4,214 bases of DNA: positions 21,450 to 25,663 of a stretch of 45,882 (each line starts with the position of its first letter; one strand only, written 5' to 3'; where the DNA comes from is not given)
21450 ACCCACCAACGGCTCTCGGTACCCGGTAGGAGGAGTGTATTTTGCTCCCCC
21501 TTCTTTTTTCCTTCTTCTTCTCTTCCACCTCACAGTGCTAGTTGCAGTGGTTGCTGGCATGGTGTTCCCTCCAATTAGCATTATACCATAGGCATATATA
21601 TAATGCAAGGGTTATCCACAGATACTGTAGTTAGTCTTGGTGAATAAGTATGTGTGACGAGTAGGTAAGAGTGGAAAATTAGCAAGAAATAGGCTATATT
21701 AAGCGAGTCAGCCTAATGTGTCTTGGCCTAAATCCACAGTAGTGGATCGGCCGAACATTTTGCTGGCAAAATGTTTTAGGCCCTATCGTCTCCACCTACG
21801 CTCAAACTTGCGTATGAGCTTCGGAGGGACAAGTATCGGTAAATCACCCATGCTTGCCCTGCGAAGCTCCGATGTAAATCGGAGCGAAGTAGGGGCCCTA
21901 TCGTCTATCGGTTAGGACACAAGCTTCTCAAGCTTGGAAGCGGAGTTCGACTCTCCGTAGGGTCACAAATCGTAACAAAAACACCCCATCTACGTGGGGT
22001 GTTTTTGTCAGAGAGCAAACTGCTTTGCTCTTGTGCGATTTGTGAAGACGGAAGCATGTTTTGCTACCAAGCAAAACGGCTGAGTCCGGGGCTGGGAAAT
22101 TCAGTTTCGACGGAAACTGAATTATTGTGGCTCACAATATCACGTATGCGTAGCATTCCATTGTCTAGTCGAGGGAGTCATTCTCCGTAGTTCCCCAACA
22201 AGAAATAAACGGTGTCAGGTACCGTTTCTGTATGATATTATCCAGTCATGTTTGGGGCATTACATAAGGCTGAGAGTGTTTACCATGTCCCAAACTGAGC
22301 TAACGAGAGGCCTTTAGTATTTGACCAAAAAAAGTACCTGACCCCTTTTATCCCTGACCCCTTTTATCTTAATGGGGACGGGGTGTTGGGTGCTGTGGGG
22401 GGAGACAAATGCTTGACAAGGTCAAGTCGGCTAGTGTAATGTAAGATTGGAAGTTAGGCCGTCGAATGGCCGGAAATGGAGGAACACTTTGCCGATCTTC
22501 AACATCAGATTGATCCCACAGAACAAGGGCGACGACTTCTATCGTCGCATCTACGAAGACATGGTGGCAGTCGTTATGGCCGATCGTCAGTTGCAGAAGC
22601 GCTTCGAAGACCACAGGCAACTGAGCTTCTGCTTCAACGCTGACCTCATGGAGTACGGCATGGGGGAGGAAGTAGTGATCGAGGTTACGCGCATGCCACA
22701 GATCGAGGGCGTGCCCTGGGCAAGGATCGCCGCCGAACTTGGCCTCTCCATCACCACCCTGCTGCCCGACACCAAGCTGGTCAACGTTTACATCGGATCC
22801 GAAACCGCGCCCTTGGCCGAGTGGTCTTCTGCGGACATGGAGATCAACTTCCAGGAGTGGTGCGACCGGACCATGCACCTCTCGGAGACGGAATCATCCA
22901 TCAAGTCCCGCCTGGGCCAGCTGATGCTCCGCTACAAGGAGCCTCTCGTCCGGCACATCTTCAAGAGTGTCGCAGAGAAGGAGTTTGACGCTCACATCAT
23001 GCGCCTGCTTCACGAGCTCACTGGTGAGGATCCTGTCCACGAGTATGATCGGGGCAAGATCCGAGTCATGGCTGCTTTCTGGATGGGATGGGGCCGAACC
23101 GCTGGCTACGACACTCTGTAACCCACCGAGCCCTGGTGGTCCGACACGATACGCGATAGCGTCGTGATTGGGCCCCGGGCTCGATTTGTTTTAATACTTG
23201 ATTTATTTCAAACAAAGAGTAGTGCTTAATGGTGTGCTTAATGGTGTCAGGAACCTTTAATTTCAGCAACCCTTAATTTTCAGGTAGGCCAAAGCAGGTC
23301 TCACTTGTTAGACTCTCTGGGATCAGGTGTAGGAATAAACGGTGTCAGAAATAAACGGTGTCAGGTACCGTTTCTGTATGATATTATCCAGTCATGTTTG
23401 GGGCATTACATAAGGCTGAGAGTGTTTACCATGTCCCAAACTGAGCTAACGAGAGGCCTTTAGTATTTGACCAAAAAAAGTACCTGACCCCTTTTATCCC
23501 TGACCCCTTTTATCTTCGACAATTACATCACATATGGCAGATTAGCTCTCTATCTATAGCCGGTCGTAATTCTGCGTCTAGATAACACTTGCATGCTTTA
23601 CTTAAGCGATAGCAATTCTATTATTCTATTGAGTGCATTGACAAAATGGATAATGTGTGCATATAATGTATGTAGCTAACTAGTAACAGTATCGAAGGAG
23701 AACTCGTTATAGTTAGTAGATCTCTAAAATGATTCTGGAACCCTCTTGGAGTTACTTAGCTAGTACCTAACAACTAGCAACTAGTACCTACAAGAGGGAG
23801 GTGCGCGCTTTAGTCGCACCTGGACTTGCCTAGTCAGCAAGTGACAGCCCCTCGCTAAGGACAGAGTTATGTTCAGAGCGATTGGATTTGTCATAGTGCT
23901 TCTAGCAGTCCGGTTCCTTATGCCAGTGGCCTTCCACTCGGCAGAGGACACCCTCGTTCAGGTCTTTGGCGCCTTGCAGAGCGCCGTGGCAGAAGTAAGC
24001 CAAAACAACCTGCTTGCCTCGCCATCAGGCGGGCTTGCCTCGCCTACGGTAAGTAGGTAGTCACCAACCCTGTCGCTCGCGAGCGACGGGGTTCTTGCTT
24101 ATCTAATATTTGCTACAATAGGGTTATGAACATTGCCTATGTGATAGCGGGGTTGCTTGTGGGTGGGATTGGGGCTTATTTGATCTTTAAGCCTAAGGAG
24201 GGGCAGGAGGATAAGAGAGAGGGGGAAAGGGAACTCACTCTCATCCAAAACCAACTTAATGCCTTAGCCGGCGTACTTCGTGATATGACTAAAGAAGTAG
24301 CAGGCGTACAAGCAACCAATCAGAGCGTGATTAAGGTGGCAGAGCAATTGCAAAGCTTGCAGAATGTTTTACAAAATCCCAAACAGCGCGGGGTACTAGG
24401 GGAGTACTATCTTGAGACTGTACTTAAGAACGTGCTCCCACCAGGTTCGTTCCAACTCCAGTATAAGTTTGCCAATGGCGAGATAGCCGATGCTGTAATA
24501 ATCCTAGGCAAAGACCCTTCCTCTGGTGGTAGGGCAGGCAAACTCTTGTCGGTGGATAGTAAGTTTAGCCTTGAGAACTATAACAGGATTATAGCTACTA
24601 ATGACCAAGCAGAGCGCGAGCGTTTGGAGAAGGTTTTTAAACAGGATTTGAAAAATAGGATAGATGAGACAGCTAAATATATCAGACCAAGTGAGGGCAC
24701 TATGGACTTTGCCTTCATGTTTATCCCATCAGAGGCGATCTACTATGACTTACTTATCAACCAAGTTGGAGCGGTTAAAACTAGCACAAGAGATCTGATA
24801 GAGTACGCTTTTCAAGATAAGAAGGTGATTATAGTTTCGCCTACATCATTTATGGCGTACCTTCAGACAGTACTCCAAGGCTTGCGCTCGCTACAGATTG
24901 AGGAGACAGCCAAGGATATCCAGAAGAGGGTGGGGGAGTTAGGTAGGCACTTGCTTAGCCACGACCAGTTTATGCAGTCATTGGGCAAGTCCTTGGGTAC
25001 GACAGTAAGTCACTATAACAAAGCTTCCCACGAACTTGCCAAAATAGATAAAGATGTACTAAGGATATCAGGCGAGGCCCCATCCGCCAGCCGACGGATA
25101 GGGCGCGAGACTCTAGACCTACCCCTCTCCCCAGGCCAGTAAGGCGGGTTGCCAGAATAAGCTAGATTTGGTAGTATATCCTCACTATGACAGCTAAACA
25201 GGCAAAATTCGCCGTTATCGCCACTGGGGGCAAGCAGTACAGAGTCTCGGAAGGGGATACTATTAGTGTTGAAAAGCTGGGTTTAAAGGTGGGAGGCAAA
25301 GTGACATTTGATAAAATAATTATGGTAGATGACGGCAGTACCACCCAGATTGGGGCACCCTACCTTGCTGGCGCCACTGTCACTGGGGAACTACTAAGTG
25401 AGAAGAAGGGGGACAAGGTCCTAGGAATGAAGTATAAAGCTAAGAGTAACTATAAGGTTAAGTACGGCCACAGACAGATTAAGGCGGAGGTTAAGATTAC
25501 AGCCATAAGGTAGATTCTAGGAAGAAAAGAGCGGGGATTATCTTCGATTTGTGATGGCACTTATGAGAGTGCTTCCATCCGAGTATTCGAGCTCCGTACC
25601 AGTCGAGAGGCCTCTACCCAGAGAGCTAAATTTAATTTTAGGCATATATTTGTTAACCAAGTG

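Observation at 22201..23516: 170-bp direct repeats, identical by eye, with subterminal inverted repeats bracketing the foreign gene U2 (composite MITE-like unit)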

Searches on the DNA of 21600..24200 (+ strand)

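Call 9: search_dna_similar(query=window:22201-22370:+, collection=phages, mode=distant, max_evalue=0.01)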
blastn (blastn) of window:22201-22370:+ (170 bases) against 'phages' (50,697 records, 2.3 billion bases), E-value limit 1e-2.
No match.

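Call 49: search_rna_families(source=window, start=21600, end=24200, threshold=evalue, max_evalue=5)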
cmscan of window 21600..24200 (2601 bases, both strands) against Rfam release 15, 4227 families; matches with E-value up to 5: 3.
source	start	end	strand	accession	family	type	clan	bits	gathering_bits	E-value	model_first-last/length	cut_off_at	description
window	21894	21965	+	RF00005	tRNA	Gene; tRNA;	CL00001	54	29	3.2e-10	1-71/71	no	tRNA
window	21894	21964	+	RF01684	mascRNA-menRNA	Gene;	-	22.6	42.5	0.18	1-56/56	no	MALAT1-associated small cytoplasmic RNA/MEN beta RNA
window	21934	22002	+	RF02236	asX2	Gene; sRNA;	-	18.8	70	1.5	1-87/87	no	Xanthomonas sRNA asX2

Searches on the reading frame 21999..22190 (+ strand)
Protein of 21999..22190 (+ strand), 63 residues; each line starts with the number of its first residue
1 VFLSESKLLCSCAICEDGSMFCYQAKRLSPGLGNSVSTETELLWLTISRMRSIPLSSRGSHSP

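Call 11: search_protein_families(library=pfam, proteins=[window:21999-22190:+], max_evalue=0.1)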
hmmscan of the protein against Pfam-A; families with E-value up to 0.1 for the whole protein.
window:21999-22190:+ (63 aa): 0 families

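Call 80: find_encoding_contigs(protein=window:21999-22190:+, flank=3000, max_places=10)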
Protein window:21999-22190:+ (63 aa): no gene with exactly this product is on record in the collection.
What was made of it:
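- Tried and rejected: A look-up of the 63-aa ORF left of R found nothing on record (call 80).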

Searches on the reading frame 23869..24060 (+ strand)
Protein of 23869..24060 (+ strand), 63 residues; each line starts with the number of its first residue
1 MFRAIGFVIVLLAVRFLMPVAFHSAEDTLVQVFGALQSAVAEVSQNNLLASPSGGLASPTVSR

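Call 11: search_protein_families(library=pfam, proteins=[window:23869-24060:+], max_evalue=0.1)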
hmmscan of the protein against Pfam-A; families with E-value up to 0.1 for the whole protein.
window:23869-24060:+ (63 aa): 0 families

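Call 39: find_encoding_contigs(protein=window:23869-24060:+, flank=3000, max_places=10)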
Protein window:23869-24060:+ (63 aa): 4 contigs read that carry it; 3 places shown.
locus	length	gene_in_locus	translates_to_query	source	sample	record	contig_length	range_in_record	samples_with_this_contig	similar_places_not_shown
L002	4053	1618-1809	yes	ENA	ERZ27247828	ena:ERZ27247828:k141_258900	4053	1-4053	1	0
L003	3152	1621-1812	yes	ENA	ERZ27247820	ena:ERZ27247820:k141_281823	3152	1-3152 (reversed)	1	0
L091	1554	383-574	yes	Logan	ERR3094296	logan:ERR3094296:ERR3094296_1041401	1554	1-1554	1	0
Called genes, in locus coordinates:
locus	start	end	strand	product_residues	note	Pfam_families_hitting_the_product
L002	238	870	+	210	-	-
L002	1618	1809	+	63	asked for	-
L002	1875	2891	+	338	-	PF02646:RmuC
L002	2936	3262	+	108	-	PF00829:Ribosomal_L21p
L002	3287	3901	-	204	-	PF21176:RecR_HhH (weak), PF01751:Toprim, PF13662:Toprim_4, PF21175:RecR_C (weak)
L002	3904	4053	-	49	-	?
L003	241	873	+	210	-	-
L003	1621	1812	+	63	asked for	-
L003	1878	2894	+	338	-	PF02646:RmuC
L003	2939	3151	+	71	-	?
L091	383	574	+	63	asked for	-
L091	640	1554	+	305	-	?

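Call 91: search_protein_families(library=ncbifam, proteins=[window:23869-24060:+], max_evalue=0.1)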
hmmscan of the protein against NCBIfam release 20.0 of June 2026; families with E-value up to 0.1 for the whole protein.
window:23869-24060:+ (63 aa): 0 families

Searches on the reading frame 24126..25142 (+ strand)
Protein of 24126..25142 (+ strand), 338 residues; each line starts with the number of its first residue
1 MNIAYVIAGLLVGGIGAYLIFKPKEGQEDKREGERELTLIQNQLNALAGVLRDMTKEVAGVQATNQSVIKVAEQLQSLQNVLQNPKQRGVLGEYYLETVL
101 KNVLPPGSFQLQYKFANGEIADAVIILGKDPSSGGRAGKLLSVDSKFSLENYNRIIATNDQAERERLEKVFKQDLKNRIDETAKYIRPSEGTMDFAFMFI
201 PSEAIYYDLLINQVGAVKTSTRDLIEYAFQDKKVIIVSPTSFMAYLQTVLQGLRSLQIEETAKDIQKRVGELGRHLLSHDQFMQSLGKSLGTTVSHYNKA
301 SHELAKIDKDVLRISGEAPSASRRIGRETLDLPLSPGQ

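Call 11: search_protein_families(library=pfam, proteins=[window:24126-25142:+], max_evalue=0.1)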
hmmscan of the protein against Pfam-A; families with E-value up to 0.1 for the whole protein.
window:24126-25142:+ (338 aa): 8 families
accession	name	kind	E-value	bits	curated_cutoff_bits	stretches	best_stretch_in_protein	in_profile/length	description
PF02646.22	RmuC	-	1.3e-50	172.6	26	1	46-305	20-271/291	RmuC family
PF20667.3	Sec10_N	-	0.00051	20.6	27.4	1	246-317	8-78/118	Exocyst complex component Sec10, N-terminal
PF15870.10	EloA-BP1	-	0.0077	16.8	27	1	206-295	20-109/165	ElonginA binding-protein 1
PF21337.3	Peptidase_M17_N_1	-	0.019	15.5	27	1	58-124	28-91/118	M17 aminopeptidase, N-terminal domain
PF06419.17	COG6_N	-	0.031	14.9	27.4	0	34-83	39-88/114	Conserved oligomeric complex COG6, N-terminal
PF06791.18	TMP_2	-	0.053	13.6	30.2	0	13-75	80-142/208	Prophage tail length tape measure protein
PF06295.17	ZapG-like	-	0.056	13.9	33.5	0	257-306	32-81/123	Z-ring associated protein G-like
PF07515.17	TraI_2_C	-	0.071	13.6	27.3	0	233-278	34-81/126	Putative conjugal transfer nickase/helicase TraI C-term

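Call 14: find_encoding_contigs(protein=window:24126-25142:+, flank=6000, max_places=10)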
Protein window:24126-25142:+ (338 aa): 3 contigs read that carry it; 3 places shown.
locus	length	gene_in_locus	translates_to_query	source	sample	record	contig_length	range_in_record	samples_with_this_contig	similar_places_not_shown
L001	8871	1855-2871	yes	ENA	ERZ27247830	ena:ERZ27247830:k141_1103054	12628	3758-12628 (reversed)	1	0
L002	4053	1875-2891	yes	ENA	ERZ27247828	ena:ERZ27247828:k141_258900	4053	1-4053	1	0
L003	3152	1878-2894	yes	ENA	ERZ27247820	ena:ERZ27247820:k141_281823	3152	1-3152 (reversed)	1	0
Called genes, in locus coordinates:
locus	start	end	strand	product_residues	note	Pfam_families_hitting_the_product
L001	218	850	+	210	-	-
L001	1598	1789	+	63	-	-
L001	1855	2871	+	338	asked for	PF02646:RmuC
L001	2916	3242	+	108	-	PF00829:Ribosomal_L21p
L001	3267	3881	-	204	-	PF21176:RecR_HhH (weak), PF01751:Toprim, PF13662:Toprim_4, PF21175:RecR_C (weak)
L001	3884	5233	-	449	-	PF00772:DnaB, PF13481:AAA_25, PF03796:DnaB_C, PF06745:ATPase (weak)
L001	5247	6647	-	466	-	PF01406:tRNA-synt_1e, PF09334:tRNA-synt_1g (faint), PF09190:DALR_2 (weak), PF23493:CysS_C (faint)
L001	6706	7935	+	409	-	PF00595:PDZ, PF13180:PDZ_2 (weak), PF17820:PDZ_6, PF03572:Peptidase_S41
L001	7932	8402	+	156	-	PF01281:Ribosomal_L9_N, PF03948:Ribosomal_L9_C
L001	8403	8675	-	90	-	PF01016:Ribosomal_L27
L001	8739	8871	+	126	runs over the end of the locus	-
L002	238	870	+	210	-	-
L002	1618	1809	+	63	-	-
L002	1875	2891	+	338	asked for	PF02646:RmuC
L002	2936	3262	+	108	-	PF00829:Ribosomal_L21p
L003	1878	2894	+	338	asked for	PF02646:RmuC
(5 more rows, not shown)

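Call 36: find_related_loci(query=window:24126-25142:+, collection=genome_contigs, flank=6000)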
Query window:24126-25142:+ (338 aa) in genome_contigs; peptide patterns used: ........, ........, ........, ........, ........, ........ (x = any residue, [..] = any of these).
600 stretches matched a pattern (row limit reached: there are more); 582 encode a relative of the query (tblastn E <= 1e-3); the best 80 are kept; 80 distinct loci.
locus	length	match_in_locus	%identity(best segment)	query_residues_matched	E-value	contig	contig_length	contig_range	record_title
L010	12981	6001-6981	61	6-319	1e-130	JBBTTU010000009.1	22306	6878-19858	MAG: Patescibacteria group bacterium isolate H51-bin151_1 H51_bin151_1_000000000009, whole genome shotgun sequence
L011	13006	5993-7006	59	2-319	5e-129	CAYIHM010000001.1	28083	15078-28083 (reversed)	MAG TPA_asm: uncultured Candidatus Saccharibacteria bacterium isolate ERP119705_co24_246 genome assembly, contig: NODE_1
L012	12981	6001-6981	60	1-318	6e-127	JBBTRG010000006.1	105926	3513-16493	MAG: Patescibacteria group bacterium isolate H32-bin003 H32_bin003_000000000006, whole genome shotgun sequence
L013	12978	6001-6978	56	4-321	6e-125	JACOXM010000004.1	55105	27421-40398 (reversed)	MAG: Candidatus Giovannonibacteria bacterium isolate NC_groundwater_153_Ag_S-0.1um_42_19 S4_GD2017_2_S1_scaffold_287, wh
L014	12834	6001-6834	65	32-317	2e-124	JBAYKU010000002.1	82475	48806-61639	MAG: Candidatus Paceibacterota bacterium isolate SO_2016_GW1_87 scaffold00672_OW334_2016, whole genome shotgun sequence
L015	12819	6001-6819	68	40-320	1e-124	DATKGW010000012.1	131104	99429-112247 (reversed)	MAG TPA_asm: Patescibacteria group bacterium isolate SMAG_U14561 k141_77616, whole genome shotgun sequence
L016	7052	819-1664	65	40-335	5e-124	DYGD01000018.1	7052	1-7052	MAG TPA_asm: Candidatus Paceibacter sp. isolate BE2012_4_43_20 Afr_mines_BE2012_4084_length_7052_cov_8_112191, whole gen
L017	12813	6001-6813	68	40-318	5e-125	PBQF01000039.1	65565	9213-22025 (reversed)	MAG: Parcubacteria group bacterium isolate NP996 MHASMcontig_350696, whole genome shotgun sequence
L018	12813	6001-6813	67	40-318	2e-123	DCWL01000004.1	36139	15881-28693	MAG TPA_asm: Patescibacteria group bacterium UBA2163 UBA2163_contig_27530, whole genome shotgun sequence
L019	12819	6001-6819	64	40-320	3e-123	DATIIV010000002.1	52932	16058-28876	MAG TPA_asm: Candidatus Saccharimonadia bacterium isolate SMAG_U15674 k141_604486, whole genome shotgun sequence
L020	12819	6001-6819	67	40-320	8e-123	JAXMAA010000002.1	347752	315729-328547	MAG: Candidatus Saccharimonadales bacterium isolate STL-PAT16 C2.208.fa-2, whole genome shotgun sequence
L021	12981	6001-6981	57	1-316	1e-122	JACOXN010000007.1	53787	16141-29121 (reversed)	MAG: Candidatus Giovannonibacteria bacterium isolate NC_groundwater_154_Ag_S-0.1um_46_13 S4_GD2017_2_S1_scaffold_301, wh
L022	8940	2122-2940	65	40-320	2e-122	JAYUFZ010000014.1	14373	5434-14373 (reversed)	MAG: bacterium isolate GFS_7960 GFS_7960_13, whole genome shotgun sequence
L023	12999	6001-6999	55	1-320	5e-122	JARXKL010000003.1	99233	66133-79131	MAG: Patescibacteria group bacterium isolate bin04 NODE_42_length_99233_cov_15.707506, whole genome shotgun sequence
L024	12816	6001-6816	66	40-319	3e-122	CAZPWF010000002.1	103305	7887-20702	MAG TPA_asm: uncultured Candidatus Saccharibacteria bacterium isolate SRP170004_co1_152 genome assembly, contig: NODE_22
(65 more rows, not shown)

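Call 75: find_homologous_proteins(query=window:24126-25142:+, max_evalue=1e-100)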
Query window:24126-25142:+ (338 aa): 6007 proteins with E <= 1e-100 among 8000 candidates; the best 120 are listed.
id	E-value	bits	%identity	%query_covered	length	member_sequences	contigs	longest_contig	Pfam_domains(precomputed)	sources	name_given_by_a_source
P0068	5.1e-214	727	100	100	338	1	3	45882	PF02646.23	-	-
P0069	1.9e-167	574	82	99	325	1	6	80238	PF02646.23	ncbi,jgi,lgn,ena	ncbi:MAG TPA: DNA recombination protein RmuC [Candidatus Paceibacterota bacterium]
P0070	5.9e-167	573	82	99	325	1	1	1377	PF02646.23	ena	-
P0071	1.7e-166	571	82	99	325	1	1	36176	PF02646.23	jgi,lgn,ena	-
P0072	3.2e-166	570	83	99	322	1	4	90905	PF02646.23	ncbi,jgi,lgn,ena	ncbi:MAG TPA: DNA recombination protein RmuC [Candidatus Paceibacterota bacterium]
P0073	2.1e-163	561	84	94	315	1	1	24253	PF02646.23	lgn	-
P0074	4.9e-163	560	81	95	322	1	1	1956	PF02646.23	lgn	-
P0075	1.0e-154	532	84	89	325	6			PF02646.23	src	-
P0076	2.7e-152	524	83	88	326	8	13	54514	PF02646.23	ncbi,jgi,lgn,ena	ncbi:MAG TPA: DNA recombination protein RmuC [Candidatus Paceibacterota bacterium]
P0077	1.1e-149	516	81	85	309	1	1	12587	PF02646.23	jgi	jgi:DNA recombination protein RmuC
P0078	8.3e-148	510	71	99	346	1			PF02646.23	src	-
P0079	9.6e-148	509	80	88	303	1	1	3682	PF02646.23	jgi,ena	-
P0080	1.0e-147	509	73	96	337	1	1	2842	PF02646.23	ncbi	-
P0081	1.8e-147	509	72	94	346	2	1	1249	PF02646.23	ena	-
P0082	2.4e-147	508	78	92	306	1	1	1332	PF02646.23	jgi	jgi:DNA recombination protein RmuC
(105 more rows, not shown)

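Call 76: find_encoding_contigs(protein=P0069, flank=6000, max_places=3)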
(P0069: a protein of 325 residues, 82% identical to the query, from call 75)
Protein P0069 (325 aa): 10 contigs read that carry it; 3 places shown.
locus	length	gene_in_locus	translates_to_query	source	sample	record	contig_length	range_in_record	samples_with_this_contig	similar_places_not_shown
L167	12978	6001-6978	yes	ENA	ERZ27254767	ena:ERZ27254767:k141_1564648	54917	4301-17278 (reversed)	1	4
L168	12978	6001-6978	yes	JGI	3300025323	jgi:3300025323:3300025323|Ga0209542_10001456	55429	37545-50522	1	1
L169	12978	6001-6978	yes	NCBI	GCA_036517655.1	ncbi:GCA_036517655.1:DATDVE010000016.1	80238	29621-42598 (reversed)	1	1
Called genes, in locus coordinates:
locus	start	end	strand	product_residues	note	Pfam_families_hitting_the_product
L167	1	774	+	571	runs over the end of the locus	PF03717:PBP_dimer, PF00905:Transpeptidase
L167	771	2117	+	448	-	PF08245:Mur_ligase_M, PF02875:Mur_ligase_C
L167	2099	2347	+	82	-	-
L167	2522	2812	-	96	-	-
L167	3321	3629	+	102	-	-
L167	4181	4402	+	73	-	PF24113:DUF7387 (weak)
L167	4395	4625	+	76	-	PF07927:HicA_toxin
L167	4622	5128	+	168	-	PF04073:tRNA_edit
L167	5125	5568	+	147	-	PF00293:NUDIX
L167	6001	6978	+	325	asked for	PF02646:RmuC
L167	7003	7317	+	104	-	PF00829:Ribosomal_L21p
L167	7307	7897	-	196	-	PF21176:RecR_HhH (weak), PF01751:Toprim (faint), PF13662:Toprim_4, PF21175:RecR_C (weak)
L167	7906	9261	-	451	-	PF00772:DnaB, PF13481:AAA_25, PF03796:DnaB_C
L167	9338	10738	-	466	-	PF01406:tRNA-synt_1e, PF09334:tRNA-synt_1g (faint), PF23493:CysS_C (weak)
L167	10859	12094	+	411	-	PF22694:CtpB_N-like (faint), PF00595:PDZ, PF13180:PDZ_2 (weak), PF17820:PDZ_6, PF03572:Peptidase_S41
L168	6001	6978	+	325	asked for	PF02646:RmuC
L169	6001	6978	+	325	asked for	PF02646:RmuC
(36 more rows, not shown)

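Call 77: find_encoding_contigs(protein=P0072, flank=6000, max_places=3)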
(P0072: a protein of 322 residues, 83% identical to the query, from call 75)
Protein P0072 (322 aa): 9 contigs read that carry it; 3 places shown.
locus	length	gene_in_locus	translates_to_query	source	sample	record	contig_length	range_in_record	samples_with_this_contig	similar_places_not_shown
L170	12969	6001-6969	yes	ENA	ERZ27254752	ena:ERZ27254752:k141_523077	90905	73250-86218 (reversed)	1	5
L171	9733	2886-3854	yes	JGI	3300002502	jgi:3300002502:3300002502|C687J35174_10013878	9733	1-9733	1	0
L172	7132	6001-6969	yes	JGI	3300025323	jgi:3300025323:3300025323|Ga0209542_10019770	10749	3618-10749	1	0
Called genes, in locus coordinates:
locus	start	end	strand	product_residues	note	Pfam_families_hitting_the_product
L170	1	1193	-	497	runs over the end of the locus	PF12161:HsdM_N, PF02384:N6_Mtase, PF07669:Eco57I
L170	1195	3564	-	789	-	PF13588:HSDR_N_2 (faint), PF00270:DEAD, PF04851:ResIII, PF18766:SWI2_SNF2, PF00271:Helicase_C (weak), PF08463:EcoEI_R_C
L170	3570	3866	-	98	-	PF13560:HTH_31, PF12844:HTH_19, PF01381:HTH_3, PF13443:HTH_26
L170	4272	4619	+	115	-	-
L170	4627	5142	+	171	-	PF04073:tRNA_edit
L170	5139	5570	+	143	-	PF00293:NUDIX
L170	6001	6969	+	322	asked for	PF02646:RmuC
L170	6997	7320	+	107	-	PF00829:Ribosomal_L21p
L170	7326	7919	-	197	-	PF21176:RecR_HhH, PF13662:Toprim_4, PF21175:RecR_C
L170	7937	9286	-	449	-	PF00772:DnaB, PF13481:AAA_25, PF03796:DnaB_C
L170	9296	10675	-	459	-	PF01406:tRNA-synt_1e, PF09334:tRNA-synt_1g (faint), PF23493:CysS_C (weak)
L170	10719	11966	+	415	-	PF00595:PDZ (weak), PF13180:PDZ_2 (weak), PF17820:PDZ_6, PF03572:Peptidase_S41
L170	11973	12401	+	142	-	PF01281:Ribosomal_L9_N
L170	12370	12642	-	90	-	PF01016:Ribosomal_L27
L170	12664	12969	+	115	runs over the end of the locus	-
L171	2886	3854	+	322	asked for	PF02646:RmuC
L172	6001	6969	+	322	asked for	PF02646:RmuC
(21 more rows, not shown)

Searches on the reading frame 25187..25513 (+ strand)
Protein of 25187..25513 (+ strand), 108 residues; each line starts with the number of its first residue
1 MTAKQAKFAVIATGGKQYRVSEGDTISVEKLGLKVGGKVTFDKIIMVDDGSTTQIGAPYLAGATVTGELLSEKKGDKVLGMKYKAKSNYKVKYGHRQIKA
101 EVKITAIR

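Call 38: find_encoding_contigs(protein=window:25187-25513:+, flank=3000, max_places=10)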
Protein window:25187-25513:+ (108 aa): 3 contigs read that carry it; 2 places shown.
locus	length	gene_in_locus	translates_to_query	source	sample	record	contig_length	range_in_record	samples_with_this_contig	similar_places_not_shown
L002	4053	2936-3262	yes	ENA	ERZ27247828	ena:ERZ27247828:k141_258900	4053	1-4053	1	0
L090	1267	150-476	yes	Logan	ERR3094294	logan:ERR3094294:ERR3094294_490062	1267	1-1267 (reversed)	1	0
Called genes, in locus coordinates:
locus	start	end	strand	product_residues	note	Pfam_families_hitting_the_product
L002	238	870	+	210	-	-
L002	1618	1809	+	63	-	-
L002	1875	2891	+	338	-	PF02646:RmuC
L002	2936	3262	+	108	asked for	PF00829:Ribosomal_L21p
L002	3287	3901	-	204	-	PF21176:RecR_HhH (weak), PF01751:Toprim, PF13662:Toprim_4, PF21175:RecR_C (weak)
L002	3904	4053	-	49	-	?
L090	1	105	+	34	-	?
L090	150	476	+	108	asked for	PF00829:Ribosomal_L21p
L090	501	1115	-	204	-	PF21176:RecR_HhH (weak), PF01751:Toprim, PF13662:Toprim_4, PF21175:RecR_C (weak)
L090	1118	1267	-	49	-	?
